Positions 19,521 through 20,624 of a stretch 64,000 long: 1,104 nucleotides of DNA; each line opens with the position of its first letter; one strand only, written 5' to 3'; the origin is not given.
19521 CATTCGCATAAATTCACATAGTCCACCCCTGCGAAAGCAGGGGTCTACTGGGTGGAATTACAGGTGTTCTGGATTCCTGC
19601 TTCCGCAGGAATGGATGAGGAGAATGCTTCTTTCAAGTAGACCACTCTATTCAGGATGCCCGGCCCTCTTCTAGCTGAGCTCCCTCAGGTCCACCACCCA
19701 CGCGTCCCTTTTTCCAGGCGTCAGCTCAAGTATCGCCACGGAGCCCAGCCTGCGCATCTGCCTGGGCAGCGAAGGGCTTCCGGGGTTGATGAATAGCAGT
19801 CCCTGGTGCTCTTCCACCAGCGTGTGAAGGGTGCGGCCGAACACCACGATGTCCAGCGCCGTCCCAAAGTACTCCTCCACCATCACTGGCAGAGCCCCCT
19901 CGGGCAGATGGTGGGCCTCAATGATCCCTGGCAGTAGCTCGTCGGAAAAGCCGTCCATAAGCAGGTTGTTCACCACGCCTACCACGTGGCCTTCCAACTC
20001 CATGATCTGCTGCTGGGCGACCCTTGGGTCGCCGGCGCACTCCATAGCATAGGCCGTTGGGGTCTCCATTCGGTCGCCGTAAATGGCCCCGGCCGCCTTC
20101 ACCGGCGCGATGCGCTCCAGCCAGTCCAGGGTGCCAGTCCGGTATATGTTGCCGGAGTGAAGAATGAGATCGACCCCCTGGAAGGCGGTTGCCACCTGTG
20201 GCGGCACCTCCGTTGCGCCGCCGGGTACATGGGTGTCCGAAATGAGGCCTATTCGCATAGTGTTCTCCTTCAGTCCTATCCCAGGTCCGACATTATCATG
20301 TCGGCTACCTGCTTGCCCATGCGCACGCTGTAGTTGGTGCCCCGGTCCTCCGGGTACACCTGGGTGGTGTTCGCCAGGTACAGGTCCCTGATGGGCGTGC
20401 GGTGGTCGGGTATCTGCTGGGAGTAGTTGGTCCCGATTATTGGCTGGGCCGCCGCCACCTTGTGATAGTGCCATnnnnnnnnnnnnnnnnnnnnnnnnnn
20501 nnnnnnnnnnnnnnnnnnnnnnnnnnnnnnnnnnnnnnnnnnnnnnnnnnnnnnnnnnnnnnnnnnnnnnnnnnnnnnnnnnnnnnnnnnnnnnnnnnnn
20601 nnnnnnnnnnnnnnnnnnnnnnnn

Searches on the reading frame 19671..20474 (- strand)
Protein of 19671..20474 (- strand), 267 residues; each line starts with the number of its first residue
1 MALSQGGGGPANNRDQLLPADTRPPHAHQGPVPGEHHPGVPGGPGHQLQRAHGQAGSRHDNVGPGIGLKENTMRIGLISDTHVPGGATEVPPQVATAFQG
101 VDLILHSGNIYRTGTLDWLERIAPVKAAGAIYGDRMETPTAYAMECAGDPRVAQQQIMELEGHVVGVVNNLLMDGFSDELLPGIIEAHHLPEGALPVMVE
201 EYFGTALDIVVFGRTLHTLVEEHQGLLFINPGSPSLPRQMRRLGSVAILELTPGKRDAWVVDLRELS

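Call 32: search_protein_families(library=pfam, proteins=[window:19671-20474:-], max_evalue=0.0001)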
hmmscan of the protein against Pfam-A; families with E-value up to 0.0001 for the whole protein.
window:19671-20474:- (267 aa): 1 family
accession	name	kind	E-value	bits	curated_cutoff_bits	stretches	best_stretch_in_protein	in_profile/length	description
PF12850.12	Metallophos_2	-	5.8e-17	62.6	27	1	73-251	1-151/154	Calcineurin-like phosphoesterase superfamily domain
